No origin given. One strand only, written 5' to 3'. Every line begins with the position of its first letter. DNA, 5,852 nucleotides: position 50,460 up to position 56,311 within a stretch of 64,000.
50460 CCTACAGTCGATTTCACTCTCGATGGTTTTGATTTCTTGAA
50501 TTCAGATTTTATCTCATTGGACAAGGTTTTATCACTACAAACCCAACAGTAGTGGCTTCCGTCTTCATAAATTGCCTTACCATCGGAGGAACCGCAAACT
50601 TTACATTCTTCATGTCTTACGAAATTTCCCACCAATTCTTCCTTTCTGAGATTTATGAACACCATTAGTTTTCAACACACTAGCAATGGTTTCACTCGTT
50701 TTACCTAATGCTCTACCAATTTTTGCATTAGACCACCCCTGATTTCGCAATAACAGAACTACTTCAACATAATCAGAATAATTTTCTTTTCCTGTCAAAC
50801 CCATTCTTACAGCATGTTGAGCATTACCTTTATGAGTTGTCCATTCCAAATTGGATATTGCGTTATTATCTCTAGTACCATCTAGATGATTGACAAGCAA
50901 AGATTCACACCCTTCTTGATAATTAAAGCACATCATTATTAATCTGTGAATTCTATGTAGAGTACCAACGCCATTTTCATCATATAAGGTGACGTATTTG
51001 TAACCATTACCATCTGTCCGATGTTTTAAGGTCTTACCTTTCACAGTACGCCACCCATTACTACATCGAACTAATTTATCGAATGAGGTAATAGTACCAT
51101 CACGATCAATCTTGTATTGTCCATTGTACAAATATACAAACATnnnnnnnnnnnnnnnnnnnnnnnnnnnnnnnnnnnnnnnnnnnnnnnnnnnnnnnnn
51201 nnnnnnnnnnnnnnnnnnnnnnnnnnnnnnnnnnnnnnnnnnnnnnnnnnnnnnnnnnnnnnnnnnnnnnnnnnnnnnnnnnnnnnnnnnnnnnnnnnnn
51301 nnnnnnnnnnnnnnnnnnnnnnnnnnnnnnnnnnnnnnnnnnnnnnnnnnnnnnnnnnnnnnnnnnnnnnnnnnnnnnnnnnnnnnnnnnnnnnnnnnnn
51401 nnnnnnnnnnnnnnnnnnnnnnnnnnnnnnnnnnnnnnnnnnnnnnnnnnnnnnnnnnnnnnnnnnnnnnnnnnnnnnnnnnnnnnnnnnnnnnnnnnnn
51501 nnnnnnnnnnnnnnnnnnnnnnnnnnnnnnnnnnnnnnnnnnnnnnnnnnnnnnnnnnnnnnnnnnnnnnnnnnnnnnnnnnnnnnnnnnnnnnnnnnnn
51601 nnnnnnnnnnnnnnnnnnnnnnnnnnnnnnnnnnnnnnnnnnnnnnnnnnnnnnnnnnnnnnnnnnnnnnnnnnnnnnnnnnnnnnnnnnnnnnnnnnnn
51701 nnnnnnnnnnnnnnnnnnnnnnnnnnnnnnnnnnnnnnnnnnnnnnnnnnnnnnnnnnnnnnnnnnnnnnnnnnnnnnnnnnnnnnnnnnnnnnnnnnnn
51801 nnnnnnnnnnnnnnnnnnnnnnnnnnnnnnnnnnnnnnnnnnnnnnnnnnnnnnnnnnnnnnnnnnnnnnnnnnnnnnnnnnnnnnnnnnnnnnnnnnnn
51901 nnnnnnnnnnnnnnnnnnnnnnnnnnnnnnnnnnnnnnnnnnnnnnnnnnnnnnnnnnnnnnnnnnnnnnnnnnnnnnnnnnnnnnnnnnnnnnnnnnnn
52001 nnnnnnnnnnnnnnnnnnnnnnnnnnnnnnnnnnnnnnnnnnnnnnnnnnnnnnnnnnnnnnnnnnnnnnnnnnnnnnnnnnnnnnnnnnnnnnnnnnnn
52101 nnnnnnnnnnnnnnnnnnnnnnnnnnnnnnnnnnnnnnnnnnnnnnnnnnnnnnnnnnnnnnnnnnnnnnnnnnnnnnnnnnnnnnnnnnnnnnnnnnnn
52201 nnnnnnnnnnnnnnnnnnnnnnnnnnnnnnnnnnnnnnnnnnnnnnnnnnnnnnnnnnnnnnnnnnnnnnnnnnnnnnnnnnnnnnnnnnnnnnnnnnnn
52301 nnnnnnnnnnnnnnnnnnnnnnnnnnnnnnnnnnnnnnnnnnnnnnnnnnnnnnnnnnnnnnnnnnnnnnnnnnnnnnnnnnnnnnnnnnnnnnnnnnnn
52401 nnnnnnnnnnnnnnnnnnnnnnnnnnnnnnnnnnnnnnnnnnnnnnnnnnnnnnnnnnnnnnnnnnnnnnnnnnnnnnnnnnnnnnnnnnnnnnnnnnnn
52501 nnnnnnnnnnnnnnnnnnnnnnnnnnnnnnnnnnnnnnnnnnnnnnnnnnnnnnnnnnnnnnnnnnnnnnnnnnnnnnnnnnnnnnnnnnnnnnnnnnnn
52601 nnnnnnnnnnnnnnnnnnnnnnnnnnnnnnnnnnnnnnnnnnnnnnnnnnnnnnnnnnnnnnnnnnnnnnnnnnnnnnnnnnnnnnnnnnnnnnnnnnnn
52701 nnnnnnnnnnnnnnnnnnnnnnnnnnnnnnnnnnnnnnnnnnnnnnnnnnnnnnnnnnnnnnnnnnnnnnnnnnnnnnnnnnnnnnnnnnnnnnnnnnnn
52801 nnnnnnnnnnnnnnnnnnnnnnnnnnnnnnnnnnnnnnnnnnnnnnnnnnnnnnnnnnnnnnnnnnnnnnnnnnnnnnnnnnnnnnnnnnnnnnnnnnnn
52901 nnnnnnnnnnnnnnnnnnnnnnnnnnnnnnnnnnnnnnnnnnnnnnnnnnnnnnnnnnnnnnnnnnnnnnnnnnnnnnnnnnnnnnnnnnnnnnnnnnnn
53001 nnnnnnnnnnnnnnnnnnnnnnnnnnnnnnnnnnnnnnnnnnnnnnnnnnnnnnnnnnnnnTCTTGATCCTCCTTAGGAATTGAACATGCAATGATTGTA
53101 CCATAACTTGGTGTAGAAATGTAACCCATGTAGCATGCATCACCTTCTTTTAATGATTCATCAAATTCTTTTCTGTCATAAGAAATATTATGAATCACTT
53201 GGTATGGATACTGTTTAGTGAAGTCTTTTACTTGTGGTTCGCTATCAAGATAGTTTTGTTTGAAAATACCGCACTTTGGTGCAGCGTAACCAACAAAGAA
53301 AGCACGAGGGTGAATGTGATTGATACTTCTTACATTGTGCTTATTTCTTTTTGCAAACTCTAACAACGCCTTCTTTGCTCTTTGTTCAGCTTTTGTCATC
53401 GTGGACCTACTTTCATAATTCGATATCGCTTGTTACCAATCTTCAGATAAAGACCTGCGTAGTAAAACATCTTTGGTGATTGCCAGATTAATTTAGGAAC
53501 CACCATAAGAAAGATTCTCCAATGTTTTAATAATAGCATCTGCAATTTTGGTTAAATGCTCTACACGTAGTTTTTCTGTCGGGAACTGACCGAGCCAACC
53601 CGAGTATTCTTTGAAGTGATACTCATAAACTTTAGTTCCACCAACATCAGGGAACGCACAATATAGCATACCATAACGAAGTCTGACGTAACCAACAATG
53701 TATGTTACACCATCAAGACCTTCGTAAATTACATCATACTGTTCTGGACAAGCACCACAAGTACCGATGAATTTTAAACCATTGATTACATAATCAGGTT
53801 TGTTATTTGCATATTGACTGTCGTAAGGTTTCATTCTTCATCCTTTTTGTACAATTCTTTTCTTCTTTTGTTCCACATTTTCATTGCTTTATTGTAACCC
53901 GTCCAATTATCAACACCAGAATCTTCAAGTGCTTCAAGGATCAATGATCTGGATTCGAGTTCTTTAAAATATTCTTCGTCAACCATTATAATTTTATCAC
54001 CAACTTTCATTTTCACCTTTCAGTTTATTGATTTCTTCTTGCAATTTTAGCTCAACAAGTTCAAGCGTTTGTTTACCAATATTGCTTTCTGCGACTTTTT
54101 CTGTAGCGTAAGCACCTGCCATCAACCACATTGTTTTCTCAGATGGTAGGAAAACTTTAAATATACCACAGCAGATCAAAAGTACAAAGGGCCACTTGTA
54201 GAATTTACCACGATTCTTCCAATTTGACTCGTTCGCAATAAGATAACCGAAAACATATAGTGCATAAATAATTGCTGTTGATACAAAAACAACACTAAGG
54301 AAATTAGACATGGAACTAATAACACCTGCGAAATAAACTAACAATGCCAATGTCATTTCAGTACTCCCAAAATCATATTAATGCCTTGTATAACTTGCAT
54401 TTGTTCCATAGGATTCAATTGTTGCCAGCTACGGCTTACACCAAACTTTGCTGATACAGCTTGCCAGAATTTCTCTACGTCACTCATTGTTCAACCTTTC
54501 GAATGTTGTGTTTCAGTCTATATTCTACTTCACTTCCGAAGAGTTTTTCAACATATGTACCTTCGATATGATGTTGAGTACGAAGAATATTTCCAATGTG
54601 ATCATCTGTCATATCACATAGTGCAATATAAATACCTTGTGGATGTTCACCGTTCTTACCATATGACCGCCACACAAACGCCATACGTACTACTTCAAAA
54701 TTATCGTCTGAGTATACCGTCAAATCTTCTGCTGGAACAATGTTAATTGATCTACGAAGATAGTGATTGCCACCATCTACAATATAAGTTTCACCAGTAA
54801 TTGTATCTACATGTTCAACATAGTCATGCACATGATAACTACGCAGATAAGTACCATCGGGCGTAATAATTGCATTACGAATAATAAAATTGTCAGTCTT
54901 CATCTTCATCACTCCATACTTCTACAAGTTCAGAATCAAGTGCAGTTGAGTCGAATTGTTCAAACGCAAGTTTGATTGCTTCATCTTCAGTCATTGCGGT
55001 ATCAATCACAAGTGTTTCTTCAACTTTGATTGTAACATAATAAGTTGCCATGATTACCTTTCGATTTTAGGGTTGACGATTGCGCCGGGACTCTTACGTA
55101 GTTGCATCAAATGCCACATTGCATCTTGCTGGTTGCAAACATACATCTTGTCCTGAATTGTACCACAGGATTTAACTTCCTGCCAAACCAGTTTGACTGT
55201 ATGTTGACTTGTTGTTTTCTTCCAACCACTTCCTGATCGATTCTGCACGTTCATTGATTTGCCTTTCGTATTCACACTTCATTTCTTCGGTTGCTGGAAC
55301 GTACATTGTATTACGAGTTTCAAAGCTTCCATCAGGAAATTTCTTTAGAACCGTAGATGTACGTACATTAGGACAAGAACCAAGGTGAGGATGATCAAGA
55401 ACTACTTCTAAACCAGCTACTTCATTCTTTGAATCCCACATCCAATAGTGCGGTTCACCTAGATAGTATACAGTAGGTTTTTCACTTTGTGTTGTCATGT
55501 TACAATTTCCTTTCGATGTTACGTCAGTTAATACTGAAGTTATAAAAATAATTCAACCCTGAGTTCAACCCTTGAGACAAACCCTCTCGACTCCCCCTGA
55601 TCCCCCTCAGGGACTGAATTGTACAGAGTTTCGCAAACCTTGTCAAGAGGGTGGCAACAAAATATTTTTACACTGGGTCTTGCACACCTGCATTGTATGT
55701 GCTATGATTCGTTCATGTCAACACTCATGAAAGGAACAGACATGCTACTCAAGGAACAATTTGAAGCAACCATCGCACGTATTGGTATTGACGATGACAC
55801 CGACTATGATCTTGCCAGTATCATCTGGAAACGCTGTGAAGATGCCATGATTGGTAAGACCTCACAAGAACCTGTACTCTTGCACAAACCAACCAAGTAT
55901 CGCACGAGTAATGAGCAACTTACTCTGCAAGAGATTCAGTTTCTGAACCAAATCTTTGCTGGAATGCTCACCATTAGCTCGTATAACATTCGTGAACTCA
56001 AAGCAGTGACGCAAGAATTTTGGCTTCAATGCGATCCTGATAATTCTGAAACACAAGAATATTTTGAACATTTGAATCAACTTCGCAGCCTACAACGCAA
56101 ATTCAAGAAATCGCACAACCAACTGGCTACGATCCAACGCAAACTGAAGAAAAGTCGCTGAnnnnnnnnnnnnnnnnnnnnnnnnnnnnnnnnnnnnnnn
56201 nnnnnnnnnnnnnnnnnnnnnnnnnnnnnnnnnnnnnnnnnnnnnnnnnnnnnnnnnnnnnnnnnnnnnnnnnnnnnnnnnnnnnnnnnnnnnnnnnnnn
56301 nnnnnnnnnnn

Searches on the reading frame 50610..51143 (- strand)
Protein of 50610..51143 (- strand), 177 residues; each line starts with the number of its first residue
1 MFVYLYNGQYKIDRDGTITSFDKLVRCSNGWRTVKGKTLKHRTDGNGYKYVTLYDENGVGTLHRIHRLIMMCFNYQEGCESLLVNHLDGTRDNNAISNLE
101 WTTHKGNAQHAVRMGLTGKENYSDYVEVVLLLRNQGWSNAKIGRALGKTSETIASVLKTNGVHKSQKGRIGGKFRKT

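Call 35: search_protein_families(library=phrogs, proteins=[window:50610-51143:-], max_evalue=0.01)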
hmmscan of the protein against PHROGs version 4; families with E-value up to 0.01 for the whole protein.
window:50610-51143:- (177 aa): 12 families
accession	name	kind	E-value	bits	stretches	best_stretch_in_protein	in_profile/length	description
phrog_59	-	DNA, RNA and nucleotide metabolism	5e-29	102.9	1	6-167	146-278/423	HNH endonuclease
phrog_959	-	DNA, RNA and nucleotide metabolism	3.7e-24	86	1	6-121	14-116/138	HNH endonuclease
phrog_1492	-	DNA, RNA and nucleotide metabolism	1.6e-22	81.3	1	6-115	53-163/414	HNH endonuclease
phrog_99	-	DNA, RNA and nucleotide metabolism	9.2e-11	43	1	25-113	131-207/383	HNH endonuclease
phrog_37683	-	unknown function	2.3e-08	34.5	1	42-126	141-224/279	-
phrog_7545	-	DNA, RNA and nucleotide metabolism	9.3e-08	33.4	1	40-121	60-144/160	HNH endonuclease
phrog_826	-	DNA, RNA and nucleotide metabolism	2.4e-05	25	1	47-113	96-160/281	HNH endonuclease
phrog_30377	-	DNA, RNA and nucleotide metabolism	0.00042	21.4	1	60-115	7-59/82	HNH endonuclease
phrog_14913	-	DNA, RNA and nucleotide metabolism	0.00055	21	1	43-106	20-83/149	HNH endonuclease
phrog_3855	-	DNA, RNA and nucleotide metabolism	0.0014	20.1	1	121-156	64-99/115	HTH DNA binding protein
phrog_4578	-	DNA, RNA and nucleotide metabolism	0.0021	19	1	79-109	27-57/130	HNH endonuclease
phrog_15471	-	DNA, RNA and nucleotide metabolism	0.0039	18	1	61-121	30-81/183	HNH endonuclease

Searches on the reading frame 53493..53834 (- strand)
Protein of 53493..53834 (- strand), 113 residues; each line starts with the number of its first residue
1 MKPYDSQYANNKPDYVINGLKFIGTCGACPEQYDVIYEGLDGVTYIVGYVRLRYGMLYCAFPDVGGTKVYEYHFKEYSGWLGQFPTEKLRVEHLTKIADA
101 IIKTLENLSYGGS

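Call 36: search_protein_families(library=phrogs, proteins=[window:53493-53834:-], max_evalue=0.01)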
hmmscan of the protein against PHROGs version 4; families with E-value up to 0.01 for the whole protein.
window:53493-53834:- (113 aa): 1 family
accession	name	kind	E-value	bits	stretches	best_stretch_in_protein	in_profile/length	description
phrog_21607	-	unknown function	2e-11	45.1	1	18-107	6-86/89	-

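Call 49: search_protein_families(library=pfam, proteins=[window:53493-53834:-], max_evalue=0.05)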
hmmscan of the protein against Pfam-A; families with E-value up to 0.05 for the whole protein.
window:53493-53834:- (113 aa): 0 families

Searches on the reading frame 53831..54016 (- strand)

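Call 36: search_protein_families(library=phrogs, proteins=[window:53831-54016:-], max_evalue=0.01)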
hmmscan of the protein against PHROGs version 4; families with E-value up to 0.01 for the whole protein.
window:53831-54016:- (61 aa): 6 families
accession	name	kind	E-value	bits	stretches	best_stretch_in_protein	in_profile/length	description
phrog_6234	-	moron, auxiliary metabolic gene and host takeover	1.3e-11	45.3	1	11-48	5-42/47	host RecBCD nuclease inhibitor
phrog_4790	-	moron, auxiliary metabolic gene and host takeover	5.6e-10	40.7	1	9-54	93-135/139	host RecBCD nuclease inhibitor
phrog_14858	-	unknown function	1.8e-08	35.2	1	10-43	4-37/55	-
phrog_38644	-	unknown function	5.3e-06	27.7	1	9-49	9-47/69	-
phrog_21091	-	unknown function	8.5e-05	23.1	1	12-49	365-402/407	-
phrog_6163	-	unknown function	0.0001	23.6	1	17-48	29-60/84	-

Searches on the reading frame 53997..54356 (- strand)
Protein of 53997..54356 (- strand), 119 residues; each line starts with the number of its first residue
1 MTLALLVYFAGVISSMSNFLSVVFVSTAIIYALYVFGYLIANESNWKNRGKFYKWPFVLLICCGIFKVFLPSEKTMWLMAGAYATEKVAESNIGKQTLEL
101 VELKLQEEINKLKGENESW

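Call 36: search_protein_families(library=phrogs, proteins=[window:53997-54356:-], max_evalue=0.01)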
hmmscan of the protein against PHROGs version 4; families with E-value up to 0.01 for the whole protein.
window:53997-54356:- (119 aa): 1 family
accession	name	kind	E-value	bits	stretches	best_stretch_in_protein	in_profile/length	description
phrog_3878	-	unknown function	1.7e-18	68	1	1-116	1-125/129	-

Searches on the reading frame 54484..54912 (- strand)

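Call 36: search_protein_families(library=phrogs, proteins=[window:54484-54912:-], max_evalue=0.01)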
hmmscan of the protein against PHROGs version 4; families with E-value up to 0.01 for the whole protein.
window:54484-54912:- (142 aa): 0 families

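Call 48: search_protein_families(library=pfam, proteins=[window:54484-54912:-], max_evalue=0.05)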
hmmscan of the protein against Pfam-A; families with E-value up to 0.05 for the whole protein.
window:54484-54912:- (142 aa): 1 family
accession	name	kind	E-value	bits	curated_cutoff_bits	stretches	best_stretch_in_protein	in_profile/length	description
PF24749.2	DUF7695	-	0.034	14.3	25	0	23-57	16-46/58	Domain of unknown function (DUF7695)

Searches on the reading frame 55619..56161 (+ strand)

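Call 36: search_protein_families(library=phrogs, proteins=[window:55619-56161:+], max_evalue=0.01)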
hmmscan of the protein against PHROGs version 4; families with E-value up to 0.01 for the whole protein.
window:55619-56161:+ (180 aa): 0 families

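Call 48: search_protein_families(library=pfam, proteins=[window:55619-56161:+], max_evalue=0.05)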
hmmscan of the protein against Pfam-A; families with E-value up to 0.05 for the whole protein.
window:55619-56161:+ (180 aa): 2 families
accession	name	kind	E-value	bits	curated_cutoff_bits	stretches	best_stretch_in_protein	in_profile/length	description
PF06563.17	DUF1125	-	0.037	15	28.3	0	27-62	1-36/66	Protein of unknown function (DUF1125)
PF22105.2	DUF6943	-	0.04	14.5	27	0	102-176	55-128/131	Family of unknown function (DUF6943)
